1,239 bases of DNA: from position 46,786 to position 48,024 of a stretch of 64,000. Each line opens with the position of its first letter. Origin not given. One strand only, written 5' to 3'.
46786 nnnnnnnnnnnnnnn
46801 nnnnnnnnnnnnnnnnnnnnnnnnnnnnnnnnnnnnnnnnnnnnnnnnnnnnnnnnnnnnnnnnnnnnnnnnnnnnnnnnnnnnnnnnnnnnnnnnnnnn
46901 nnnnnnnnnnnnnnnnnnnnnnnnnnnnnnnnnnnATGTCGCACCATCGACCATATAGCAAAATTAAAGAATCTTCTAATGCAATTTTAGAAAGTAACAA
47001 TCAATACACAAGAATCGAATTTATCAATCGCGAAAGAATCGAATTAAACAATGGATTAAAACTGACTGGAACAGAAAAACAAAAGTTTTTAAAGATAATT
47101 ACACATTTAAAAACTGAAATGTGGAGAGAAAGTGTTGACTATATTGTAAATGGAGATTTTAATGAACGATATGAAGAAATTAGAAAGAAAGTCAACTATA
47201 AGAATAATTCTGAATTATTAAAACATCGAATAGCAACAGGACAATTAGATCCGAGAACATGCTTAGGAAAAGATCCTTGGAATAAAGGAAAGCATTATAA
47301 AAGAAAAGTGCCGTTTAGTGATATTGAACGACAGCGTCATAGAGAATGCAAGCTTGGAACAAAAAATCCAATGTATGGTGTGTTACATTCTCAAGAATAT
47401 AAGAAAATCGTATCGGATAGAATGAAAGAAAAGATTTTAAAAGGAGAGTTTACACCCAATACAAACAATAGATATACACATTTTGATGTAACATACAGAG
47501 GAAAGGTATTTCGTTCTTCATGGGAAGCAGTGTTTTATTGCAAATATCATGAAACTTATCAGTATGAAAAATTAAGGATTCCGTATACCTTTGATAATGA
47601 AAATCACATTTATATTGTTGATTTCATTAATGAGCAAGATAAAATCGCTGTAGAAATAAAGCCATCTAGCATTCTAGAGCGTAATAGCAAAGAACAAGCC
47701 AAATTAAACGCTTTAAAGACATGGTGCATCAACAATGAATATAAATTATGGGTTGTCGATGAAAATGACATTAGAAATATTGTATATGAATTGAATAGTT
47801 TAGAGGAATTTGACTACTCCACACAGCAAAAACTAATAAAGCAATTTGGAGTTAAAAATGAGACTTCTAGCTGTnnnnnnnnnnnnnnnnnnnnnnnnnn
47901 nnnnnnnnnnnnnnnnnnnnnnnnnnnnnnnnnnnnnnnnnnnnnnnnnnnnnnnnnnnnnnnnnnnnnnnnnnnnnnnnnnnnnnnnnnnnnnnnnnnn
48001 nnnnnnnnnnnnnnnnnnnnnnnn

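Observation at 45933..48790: UvsW-like SF2 helicase fractured by a split intein with a free-standing homing-endonuclease gene between the halves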

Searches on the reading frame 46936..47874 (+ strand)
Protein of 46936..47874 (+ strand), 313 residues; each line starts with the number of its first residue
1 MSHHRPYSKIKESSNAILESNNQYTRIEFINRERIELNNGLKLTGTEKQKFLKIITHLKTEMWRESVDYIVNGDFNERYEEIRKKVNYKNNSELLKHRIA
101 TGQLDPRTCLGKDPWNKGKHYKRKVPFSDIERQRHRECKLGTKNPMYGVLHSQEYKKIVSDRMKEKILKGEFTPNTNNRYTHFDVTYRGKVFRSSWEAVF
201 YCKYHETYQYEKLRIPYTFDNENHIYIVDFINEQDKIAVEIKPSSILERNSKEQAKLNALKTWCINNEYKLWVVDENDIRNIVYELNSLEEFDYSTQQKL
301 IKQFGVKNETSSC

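Call 3: search_protein_families(library=pfam, proteins=[window:46936-47874:+], max_evalue=1)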
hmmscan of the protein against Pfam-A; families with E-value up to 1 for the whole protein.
window:46936-47874:+ (313 aa): 5 families
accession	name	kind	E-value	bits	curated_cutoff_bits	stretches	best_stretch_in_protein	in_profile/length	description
PF08722.17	Tn7_TnsA-like_N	-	9.3e-06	26.6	26.5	1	208-276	7-85/85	TnsA-like endonuclease N terminal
PF07460.16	NUMOD3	-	0.00014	22.1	20.4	1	140-157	17-34/37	NUMOD3 motif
PF23055.1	DUF7041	-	0.045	14.6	28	1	46-89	27-71/85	Domain of unknown function (DUF7041)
PF05367.17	Phage_endo_I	-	0.055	13.5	29.1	1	207-242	33-67/149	Phage endonuclease I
PF02390.23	Methyltransf_4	-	0.085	12.8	24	1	86-125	55-94/173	Putative methyltransferase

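Call 4: search_protein_families(library=phrogs, proteins=[window:46936-47874:+], max_evalue=0.01)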
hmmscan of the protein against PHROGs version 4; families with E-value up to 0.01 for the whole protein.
window:46936-47874:+ (313 aa): 4 families
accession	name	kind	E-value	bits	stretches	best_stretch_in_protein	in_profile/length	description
phrog_22417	-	unknown function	9.5e-35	121.6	1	110-277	87-256/291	-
phrog_15427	-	DNA, RNA and nucleotide metabolism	5.6e-28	99.3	1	142-281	115-255/270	endonuclease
phrog_21138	-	unknown function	0.0037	18.9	0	185-261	8-85/198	-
phrog_9019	-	DNA, RNA and nucleotide metabolism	0.0067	17.4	0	147-256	14-121/160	Holliday junction resolvase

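Call 16: search_solved_structures(query=window:46936-47874:+, show_alignments=2, max_evalue=1)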
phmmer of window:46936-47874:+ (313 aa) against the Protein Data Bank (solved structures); distinct sequences matched with E-value up to 1: 0.

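Call 25: find_homologous_proteins(query=window:46936-47874:+, max_evalue=0.001)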
Query window:46936-47874:+ (313 aa): 121 proteins with E <= 0.001 among 614 candidates; the best 120 are listed.
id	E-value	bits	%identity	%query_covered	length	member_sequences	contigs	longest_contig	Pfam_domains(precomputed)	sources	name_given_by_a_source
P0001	8.1e-202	687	97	100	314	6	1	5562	PF07460.17,PF08722.18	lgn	-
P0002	2.3e-86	308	50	96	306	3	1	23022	PF08722.18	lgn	-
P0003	3.9e-66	242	46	95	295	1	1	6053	-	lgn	-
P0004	3.2e-54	203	43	92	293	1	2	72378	PF07460.17,PF08722.18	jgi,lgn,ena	-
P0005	3.5e-47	180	39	93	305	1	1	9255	PF07460.17,PF08722.18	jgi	jgi:hypothetical protein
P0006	6.1e-47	179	38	92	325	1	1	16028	PF07460.17,PF08722.18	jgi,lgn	jgi:hypothetical protein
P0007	1.2e-46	178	37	93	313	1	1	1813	PF07460.17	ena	-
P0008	2.1e-45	174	38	94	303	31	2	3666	-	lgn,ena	-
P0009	3.8e-44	170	37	90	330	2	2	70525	PF07460.17,PF08722.18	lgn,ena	-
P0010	2.1e-43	167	40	81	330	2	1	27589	PF07460.17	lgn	-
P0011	4.0e-43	166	36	91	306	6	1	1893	-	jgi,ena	-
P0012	8.3e-43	165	36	93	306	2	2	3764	-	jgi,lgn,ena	-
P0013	9.0e-43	165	36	95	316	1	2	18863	PF07460.17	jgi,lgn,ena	jgi:hypothetical protein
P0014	4.0e-42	163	36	96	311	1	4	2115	PF07460.17,PF08722.18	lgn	-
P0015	5.3e-42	163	35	96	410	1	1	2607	PF07460.17,PF08722.18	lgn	-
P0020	1.2e-40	158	35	91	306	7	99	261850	-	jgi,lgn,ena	jgi:hypothetical protein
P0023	3.5e-39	153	37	92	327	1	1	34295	PF08722.18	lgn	-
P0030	1.2e-37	148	37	85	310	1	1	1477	PF07460.17,PF08722.18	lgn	-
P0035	2.9e-37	147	35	94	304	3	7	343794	-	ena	-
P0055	1.1e-32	132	36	95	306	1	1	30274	PF07460.17,PF08722.18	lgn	-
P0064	2.1e-28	118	41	57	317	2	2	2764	PF08722.18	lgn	-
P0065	4.5e-27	113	34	88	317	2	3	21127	PF08722.18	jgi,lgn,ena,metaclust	metaclust:\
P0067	2.8e-26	111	42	54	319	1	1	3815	PF08722.18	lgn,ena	-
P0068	4.2e-26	110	41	55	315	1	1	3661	PF08722.18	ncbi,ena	-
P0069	8.6e-26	109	44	50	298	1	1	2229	PF08722.18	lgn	-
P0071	4.8e-24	104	42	48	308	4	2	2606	PF08722.18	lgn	-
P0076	4.1e-22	97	42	44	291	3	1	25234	PF08722.18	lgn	-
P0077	2.1e-21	95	41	47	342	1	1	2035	PF08722.18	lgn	-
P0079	2.4e-21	95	50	37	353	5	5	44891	PF08722.18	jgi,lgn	jgi:hypothetical protein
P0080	9.1e-21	93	46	38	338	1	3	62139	PF08722.18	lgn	-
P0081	4.7e-20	90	34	68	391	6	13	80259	PF08722.18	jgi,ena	jgi:hypothetical protein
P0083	9.8e-19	86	43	39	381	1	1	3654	PF08722.18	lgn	-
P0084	1.8e-18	85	35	63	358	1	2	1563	PF08722.18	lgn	-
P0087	8.8e-18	83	38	51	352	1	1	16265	PF08722.18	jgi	-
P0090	3.0e-17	81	38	44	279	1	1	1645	PF08722.18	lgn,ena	-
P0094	7.0e-17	80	41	47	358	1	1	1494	PF08722.18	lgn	-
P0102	1.3e-14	73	39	48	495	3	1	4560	PF08722.18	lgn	-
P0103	1.4e-14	72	45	37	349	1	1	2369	PF08722.18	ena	-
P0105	1.4e-14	72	41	37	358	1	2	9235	PF08722.18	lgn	-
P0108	1.1e-13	69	39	39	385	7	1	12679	PF08722.18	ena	-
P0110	2.6e-13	68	41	37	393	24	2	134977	PF08722.18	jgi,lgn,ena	jgi:hypothetical protein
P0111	2.7e-13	68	32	60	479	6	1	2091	PF08722.18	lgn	-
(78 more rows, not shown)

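Call 26: find_encoding_contigs(protein=P0001, flank=4000, max_places=3)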
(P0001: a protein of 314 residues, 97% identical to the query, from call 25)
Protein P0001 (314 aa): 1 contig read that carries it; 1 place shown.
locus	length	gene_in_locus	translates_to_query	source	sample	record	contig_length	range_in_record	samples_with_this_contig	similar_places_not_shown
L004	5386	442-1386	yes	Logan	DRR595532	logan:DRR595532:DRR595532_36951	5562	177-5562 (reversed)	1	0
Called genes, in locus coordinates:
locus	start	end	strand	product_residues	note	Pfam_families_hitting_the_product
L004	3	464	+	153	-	?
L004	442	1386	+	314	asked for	PF07460:NUMOD3 (faint), PF08722:Tn7_TnsA-like_N (weak)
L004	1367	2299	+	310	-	-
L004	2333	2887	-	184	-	-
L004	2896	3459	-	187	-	-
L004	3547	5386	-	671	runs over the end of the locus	?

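Call 27: find_encoding_contigs(protein=P0002, flank=4000, max_places=3)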
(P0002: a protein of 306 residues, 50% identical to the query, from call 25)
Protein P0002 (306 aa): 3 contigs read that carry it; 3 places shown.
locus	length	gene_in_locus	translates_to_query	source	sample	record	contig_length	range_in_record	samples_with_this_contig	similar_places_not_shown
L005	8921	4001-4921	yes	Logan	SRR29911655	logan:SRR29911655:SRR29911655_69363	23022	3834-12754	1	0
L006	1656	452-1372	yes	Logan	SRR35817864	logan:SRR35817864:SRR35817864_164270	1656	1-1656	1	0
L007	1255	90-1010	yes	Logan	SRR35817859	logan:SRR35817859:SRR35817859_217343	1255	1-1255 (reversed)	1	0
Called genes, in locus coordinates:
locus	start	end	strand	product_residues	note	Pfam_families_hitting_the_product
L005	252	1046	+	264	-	-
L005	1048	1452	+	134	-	PF11056:UvsY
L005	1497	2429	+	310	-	-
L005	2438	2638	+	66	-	-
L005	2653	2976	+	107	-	-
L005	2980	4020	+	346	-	PF21241:UvsW_N, PF00270:DEAD, PF04851:ResIII, PF01079:Hint, PF14890:Intein_splicing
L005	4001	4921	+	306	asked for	PF08722:Tn7_TnsA-like_N (weak)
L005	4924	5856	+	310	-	-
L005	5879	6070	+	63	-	-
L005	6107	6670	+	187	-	-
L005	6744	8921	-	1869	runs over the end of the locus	-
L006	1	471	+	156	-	?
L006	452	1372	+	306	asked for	PF08722:Tn7_TnsA-like_N (weak)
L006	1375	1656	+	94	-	?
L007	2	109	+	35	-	?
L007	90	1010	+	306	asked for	PF08722:Tn7_TnsA-like_N (weak)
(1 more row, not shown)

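Call 28: find_encoding_contigs(protein=P0004, flank=4000, max_places=3)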
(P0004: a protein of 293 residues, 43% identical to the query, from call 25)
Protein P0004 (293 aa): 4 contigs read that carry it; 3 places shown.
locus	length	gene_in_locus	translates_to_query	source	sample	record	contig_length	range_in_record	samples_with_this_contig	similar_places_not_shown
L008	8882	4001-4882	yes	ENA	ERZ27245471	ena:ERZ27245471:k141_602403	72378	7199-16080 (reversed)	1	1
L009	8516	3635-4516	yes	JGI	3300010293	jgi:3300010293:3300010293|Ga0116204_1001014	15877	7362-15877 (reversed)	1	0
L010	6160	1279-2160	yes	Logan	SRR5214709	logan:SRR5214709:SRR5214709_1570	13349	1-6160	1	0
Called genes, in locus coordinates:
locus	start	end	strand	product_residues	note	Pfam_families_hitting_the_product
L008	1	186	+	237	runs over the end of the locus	-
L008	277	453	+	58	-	-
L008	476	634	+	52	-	-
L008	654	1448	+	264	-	PF01145:Band_7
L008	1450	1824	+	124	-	-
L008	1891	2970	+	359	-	-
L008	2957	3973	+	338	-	PF00270:DEAD (weak), PF04851:ResIII, PF14890:Intein_splicing, PF07591:PT-HINT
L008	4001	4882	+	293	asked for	PF07460:NUMOD3 (weak), PF08722:Tn7_TnsA-like_N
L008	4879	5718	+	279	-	PF00271:Helicase_C (weak)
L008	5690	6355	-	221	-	PF07460:NUMOD3 (faint)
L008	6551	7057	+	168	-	-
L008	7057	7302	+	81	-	-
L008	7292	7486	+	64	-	-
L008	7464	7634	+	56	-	-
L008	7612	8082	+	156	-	-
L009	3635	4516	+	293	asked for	PF07460:NUMOD3 (weak), PF08722:Tn7_TnsA-like_N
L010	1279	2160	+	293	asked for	PF07460:NUMOD3 (weak), PF08722:Tn7_TnsA-like_N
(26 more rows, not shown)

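Call 29: find_encoding_contigs(protein=P0020, flank=3500, max_places=3)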
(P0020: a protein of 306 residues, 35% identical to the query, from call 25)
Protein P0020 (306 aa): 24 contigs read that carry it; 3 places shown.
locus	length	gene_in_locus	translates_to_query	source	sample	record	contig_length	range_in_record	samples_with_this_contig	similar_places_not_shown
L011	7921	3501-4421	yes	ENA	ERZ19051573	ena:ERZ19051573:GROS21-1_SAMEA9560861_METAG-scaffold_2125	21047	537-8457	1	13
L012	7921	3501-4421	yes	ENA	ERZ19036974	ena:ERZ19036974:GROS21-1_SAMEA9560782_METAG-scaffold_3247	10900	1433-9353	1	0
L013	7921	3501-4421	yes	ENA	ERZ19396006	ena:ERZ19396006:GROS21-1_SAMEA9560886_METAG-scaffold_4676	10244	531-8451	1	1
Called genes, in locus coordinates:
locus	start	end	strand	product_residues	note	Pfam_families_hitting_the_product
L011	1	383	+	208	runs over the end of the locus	-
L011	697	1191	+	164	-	PF06941:NT5C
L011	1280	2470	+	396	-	-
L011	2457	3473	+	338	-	PF21241:UvsW_N (weak), PF00270:DEAD (weak), PF04851:ResIII, PF14890:Intein_splicing, PF01079:Hint (weak), PF07591:PT-HINT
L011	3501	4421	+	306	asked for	-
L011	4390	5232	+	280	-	PF00271:Helicase_C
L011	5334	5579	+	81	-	-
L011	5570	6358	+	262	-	-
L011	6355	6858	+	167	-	-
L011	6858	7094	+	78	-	-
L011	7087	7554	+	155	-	-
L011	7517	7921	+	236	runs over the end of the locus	-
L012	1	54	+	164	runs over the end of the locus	PF06941:NT5C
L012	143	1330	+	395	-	-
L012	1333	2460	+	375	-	-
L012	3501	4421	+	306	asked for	-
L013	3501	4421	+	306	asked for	-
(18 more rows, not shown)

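Call 30: find_encoding_contigs(protein=P0035, flank=3500, max_places=2)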
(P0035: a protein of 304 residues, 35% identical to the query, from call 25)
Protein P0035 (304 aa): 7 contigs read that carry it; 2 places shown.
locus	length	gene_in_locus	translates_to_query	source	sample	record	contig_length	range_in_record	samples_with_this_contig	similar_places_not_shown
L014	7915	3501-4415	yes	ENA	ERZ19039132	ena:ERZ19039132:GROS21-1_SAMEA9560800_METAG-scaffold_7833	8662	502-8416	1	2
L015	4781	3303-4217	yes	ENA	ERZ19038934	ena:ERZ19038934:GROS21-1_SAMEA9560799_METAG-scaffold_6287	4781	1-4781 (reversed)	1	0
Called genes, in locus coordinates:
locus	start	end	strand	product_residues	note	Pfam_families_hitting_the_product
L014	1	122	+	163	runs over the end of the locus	PF06414:Zeta_toxin, PF08433:KTI12 (weak), PF13671:AAA_33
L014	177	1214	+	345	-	-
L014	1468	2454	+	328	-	-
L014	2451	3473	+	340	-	PF00270:DEAD (weak), PF04851:ResIII, PF01079:Hint (weak), PF14890:Intein_splicing, PF07591:PT-HINT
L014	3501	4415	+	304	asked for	-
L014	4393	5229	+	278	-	PF00271:Helicase_C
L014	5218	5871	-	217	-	-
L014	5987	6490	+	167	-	-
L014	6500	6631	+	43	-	-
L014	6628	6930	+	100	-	-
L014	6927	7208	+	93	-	-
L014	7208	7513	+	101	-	-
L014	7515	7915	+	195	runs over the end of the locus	-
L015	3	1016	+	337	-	?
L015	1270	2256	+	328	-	-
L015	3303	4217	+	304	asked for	-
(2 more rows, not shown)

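Call 31: find_encoding_contigs(protein=P0110, flank=3500, max_places=2)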
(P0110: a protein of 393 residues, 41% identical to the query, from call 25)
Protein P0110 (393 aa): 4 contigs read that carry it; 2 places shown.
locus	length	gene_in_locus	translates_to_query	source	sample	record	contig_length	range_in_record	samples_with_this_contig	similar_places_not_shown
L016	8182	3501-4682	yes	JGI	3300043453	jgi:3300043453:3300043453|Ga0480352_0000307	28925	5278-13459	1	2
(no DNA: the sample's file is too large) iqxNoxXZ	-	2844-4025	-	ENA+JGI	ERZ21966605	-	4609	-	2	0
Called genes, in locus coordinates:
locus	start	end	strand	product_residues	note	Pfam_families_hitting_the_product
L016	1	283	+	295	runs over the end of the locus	-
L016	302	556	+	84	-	-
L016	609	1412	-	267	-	-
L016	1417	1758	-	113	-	-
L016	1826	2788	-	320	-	-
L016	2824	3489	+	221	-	PF03237:Terminase_6N, PF05127:NAT10_TcmA_helicase (weak)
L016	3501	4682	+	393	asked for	PF08722:Tn7_TnsA-like_N (weak)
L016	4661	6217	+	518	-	PF17289:Terminase_6C (weak)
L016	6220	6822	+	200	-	PF23849:Phage_TTP_2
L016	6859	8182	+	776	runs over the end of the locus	PF04984:Phage_sheath_1, PF17482:Phage_sheath_1C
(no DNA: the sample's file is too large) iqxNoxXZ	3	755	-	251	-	?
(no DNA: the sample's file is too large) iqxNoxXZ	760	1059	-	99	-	-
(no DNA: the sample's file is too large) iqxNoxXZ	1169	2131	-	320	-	-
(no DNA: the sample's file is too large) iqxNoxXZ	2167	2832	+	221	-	PF03237:Terminase_6N, PF05127:NAT10_TcmA_helicase (weak)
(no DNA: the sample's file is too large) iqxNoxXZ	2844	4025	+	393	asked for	PF08722:Tn7_TnsA-like_N (weak)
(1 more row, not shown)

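Call 47: search_protein_families(library=pfam, proteins=[L016:2824-3489:+, L016:3501-4682:+, L016:4661-6217:+], max_evalue=0.01)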
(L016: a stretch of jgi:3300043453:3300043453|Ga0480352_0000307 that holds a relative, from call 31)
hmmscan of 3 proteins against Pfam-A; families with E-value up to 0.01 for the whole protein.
L016:2824-3489:+ (221 aa): 2 families
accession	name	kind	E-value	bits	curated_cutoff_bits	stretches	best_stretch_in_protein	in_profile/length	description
PF03237.21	Terminase_6N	-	6.9e-09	36.1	22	1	80-183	1-108/215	Terminase large subunit, T4likevirus-type, N-terminal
PF05127.21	NAT10_TcmA_helicase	-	1.5e-05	25.4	22.7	1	81-184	2-102/176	RNA cytidine acetyltransferase NAT10/TcmA, helicase domain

L016:3501-4682:+ (393 aa): 1 family
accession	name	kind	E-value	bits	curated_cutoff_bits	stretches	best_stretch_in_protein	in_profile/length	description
PF08722.17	Tn7_TnsA-like_N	-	1e-06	29.6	26.5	1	323-384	13-85/85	TnsA-like endonuclease N terminal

L016:4661-6217:+ (518 aa): 2 families
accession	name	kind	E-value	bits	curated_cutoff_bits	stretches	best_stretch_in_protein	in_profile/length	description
PF17289.8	Terminase_6C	-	2.2e-07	31.4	22.6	1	248-414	2-153/155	Terminase RNaseH-like domain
PF14890.11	Intein_splicing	-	0.00079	19.7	35.8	1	58-112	100-155/155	Intein splicing domain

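Call 57: predict_structure(alignment_id=A2)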
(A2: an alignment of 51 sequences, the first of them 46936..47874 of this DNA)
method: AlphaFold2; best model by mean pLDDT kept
length: 313 residues; sequences in the alignment: 51
mean_pLDDT: 88.5   pTM: 0.63
mean pLDDT of the five models: 88.5, 87.0, 87.0, 85.9, 85.3
residues with pLDDT >= 90: 214; 70-90: 61; 50-70: 34; < 50: 4
segments of 3 or more residues with pLDDT < 50: none
pLDDT, mean of each block of 10 residues (from residue 1): 84 97 98 98 97 91 95 95 85 73 64 59 75 85 77 91 97 75 80 95 97 98 97 98 95 97 98 97 94 92 81 48
secondary structure, 60 per line:
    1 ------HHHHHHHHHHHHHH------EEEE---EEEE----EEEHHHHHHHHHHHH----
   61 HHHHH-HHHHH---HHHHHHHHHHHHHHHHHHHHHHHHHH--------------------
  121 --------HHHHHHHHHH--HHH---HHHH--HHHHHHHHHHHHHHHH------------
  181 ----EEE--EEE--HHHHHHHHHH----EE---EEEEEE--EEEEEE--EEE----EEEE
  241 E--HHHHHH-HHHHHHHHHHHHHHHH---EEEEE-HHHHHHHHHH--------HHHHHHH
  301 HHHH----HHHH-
elements in order: H7-20 E27-30 E34-37 E42-44 H45-56 H61-65 H67-71 H75-100 H129-138 H147-150 H153-168 E185-187 E190-192 H195-204 E214-219 E222-227 E230-232 E237-241 H244-249 H251-266 E270-274 H276-285 H294-304 H309-312

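Call 65: search_dna_similar(query=window:46936-47874:+, collection=phages, mode=protein, max_rows=60, rows=spread)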
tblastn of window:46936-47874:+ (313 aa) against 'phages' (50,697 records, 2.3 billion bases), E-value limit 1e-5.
Records with a match: 48; places in all: 49; records where one place covers at least 80% of the query: 0.
Best place of each record, by identity: <60% 48.
By first word of the organism name: Escherichia 14; Salmonella 12; Campylobacter 6; Yersinia 4; Prevotella 4; Proteus 2; Pseudomonas 2; Shigella 2; Shewanella 1; uncultured 1.
By host as written in the record: - 6; Escherichia coli 6; Yersinia enterocolitica 4; Prevotella sp. 4; Salmonella Typhimurium ATCC 14028 2; Salmonella enterica 2; Proteus mirabilis 2; Pseudomonas sp. 2; and 15 more.
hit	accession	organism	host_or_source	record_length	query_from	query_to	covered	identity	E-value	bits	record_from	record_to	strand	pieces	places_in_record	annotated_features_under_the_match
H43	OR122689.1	Salmonella phage vB_SenM-AKM_NP4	Salmonella sp.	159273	106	275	54%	42.1%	6e-27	116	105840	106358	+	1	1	hypothetical protein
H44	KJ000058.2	Salmonella phage STP4-a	Salmonella Typhimurium ATCC 14028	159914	106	275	54%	42.1%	6e-27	116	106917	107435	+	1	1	hypothetical protein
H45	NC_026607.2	Salmonella phage STP4-a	Salmonella Typhimurium ATCC 14028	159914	106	275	54%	42.1%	6e-27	116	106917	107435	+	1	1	hypothetical protein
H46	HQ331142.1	Salmonella phage vB_SenM-S16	Salmonella enterica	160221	106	275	54%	42.1%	6e-27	116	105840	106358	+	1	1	hypothetical protein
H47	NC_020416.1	Salmonella phage vB_SenM-S16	Salmonella enterica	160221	106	275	54%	42.1%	6e-27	116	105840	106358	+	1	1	hypothetical protein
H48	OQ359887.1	Salmonella phage vB_SenM_UTK0003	Salmonella enterica subsp. enterica ...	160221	106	275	54%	42.1%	6e-27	116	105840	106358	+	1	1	hypothetical protein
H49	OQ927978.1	Salmonella phage SEA1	Salmonella enterica subsp. enterica ...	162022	106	275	54%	42.1%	6e-27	116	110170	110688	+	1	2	hypothetical protein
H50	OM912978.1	Salmonella phage CF-SP2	Salmonella enterica subsp. enterica ...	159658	106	275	54%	42.1%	6e-27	116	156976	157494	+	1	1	hypothetical protein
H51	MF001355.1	Proteus phage PM2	Proteus mirabilis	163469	111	275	53%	42.2%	8e-27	116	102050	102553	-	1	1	hypothetical protein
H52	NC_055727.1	Proteus phage PM2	Proteus mirabilis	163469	111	275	53%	42.2%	8e-27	116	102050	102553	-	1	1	hypothetical protein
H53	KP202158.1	Yersinia phage vB_YenM_TG1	Yersinia enterocolitica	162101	101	308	66%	33.3%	4e-19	94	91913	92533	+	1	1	hypothetical protein | terminase large subunit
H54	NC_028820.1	Yersinia phage vB_YenM_TG1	Yersinia enterocolitica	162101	101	308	66%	33.3%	4e-19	94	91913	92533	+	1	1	endonuclease | terminase large subunit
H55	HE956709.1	Yersinia phage phiR1-RT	Yersinia enterocolitica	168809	101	308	66%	33.3%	4e-19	94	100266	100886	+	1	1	g167: hypothetical protein | g168: phage terminase, large subunit | g167: ribosome_binding_site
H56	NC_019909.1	Yersinia phage phiR1-RT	Yersinia enterocolitica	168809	101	308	66%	33.3%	4e-19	94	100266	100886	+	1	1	g167: endonuclease | g168: phage terminase, large subunit | g167: ribosome_binding_site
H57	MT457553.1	Shewanella phage Thanatos-2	water from a small stream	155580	151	282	42%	43.0%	9e-21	99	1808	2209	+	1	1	terminase large subunit (x2)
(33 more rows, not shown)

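Call 74: get_annotated_region(hit=H54, flank=2500)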
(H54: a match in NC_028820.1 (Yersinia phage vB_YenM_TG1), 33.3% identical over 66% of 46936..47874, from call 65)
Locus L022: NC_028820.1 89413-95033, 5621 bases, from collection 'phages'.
description: Yersinia phage vB_YenM_TG1, complete genome.
organism: Yersinia phage vB_YenM_TG1 (NCBI taxid 1589265)
taxonomy: Viruses; Duplodnaviria; Heunggongvirae; Uroviricota; Caudoviricetes; Straboviridae; Tevenvirinae; Tegunavirus; Tegunavirus yenmtg1
host: Yersinia enterocolitica; source: pig manure; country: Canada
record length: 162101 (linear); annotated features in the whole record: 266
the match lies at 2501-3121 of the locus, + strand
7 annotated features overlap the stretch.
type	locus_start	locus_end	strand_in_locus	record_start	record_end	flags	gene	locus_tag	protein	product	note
CDS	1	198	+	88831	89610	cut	-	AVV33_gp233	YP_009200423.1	head closure Hc2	T4-like gp14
CDS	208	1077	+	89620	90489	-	-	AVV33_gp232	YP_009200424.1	proximal tail sheath stabilization protein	T4-like gp15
CDS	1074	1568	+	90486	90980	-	-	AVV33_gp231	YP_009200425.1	terminase small subunit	T4-like gp16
CDS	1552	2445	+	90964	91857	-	-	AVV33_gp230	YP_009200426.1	terminase large subunit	T4-like gp17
CDS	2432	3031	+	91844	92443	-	-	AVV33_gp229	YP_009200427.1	endonuclease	-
CDS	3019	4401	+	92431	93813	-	-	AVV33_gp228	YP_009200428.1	terminase large subunit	T4-like gp17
CDS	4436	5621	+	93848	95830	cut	-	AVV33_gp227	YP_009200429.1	tail sheath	T4-like gp18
